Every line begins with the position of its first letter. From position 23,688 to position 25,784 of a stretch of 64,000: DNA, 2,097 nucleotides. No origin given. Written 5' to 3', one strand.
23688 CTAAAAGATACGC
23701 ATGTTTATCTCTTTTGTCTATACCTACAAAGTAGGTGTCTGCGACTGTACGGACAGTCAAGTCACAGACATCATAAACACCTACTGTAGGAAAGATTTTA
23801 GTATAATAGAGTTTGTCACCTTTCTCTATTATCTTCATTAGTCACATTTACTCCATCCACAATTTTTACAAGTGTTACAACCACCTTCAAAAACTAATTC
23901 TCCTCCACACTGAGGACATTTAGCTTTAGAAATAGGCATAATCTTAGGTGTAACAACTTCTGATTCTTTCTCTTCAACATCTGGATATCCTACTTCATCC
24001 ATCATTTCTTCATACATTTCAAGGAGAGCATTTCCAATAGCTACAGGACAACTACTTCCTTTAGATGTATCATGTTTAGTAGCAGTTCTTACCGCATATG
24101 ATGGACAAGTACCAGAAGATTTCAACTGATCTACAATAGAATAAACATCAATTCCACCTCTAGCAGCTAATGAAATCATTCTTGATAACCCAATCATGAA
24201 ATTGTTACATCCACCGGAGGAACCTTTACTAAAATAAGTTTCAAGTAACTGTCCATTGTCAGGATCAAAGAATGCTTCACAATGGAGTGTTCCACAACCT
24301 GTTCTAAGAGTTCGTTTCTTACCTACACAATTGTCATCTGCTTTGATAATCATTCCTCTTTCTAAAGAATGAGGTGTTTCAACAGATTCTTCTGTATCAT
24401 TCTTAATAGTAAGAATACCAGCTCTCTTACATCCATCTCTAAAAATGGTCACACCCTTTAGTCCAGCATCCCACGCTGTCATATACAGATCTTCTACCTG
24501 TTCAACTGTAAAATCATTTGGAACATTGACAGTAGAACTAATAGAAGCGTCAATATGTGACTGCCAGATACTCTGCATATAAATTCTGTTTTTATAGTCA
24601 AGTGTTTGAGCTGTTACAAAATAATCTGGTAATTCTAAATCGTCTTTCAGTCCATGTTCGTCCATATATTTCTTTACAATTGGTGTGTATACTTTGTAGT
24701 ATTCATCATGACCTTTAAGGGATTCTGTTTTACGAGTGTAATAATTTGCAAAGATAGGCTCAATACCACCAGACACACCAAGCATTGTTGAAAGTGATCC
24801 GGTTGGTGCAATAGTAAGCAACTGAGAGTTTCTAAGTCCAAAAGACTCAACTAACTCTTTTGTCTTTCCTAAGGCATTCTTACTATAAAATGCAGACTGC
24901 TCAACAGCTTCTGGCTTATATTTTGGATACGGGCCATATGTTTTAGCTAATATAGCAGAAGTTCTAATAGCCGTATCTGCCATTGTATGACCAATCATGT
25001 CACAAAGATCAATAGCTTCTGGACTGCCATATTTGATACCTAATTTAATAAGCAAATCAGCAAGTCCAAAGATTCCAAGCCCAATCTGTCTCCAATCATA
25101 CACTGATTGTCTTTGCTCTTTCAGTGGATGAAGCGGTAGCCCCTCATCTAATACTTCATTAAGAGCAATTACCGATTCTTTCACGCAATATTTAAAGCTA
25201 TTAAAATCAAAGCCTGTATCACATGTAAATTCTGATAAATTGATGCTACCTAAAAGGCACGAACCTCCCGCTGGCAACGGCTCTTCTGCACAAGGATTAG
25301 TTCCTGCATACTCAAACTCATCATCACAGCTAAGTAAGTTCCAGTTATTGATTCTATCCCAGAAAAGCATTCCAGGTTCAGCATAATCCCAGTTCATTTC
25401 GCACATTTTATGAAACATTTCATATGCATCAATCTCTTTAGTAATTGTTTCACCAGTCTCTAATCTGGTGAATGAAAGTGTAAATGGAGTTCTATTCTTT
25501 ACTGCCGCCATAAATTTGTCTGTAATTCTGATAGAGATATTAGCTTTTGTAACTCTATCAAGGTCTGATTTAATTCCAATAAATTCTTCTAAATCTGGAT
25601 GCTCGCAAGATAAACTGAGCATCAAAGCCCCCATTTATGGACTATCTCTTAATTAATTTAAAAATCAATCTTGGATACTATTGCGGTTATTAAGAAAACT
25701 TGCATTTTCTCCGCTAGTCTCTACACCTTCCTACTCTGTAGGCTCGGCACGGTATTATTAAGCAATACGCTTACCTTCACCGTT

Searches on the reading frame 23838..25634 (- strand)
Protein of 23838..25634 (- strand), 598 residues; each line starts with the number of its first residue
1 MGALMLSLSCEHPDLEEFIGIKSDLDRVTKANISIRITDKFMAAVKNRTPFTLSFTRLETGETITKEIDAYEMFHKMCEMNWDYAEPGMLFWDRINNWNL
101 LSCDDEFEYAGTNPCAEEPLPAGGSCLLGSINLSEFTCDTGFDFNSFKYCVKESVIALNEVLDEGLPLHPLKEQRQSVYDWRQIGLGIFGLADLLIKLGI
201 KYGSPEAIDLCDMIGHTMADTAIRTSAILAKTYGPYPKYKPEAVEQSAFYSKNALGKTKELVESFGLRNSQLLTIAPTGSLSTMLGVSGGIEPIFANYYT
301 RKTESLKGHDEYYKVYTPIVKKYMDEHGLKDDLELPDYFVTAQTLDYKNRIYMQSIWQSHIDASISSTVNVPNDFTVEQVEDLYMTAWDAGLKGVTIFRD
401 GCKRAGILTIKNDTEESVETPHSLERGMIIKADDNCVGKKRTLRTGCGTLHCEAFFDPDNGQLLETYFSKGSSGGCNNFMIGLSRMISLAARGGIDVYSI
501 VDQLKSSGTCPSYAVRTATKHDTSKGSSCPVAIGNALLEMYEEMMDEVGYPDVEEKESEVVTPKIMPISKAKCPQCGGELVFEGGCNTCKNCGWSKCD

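Call 62: search_protein_families(library=phrogs, proteins=[window:23838-25634:-], max_evalue=0.00001)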
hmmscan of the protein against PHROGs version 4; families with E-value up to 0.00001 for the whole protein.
window:23838-25634:- (598 aa): 4 families
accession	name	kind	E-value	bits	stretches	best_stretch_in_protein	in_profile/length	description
phrog_84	-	DNA, RNA and nucleotide metabolism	1.6e-99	335.3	1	2-597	355-973/975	ribonucleoside-diphosphate reductase large subunit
phrog_3844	-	moron, auxiliary metabolic gene and host takeover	3.5e-34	119.5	1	124-393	160-425/451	NrdA-like aerobic NDP reductase large subunit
phrog_367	-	DNA, RNA and nucleotide metabolism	4.6e-29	102.1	1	3-424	285-677/701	ribonucleotide reductase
phrog_23565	-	DNA, RNA and nucleotide metabolism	3.5e-12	47.8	1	459-597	53-198/199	ribonucleotide reductase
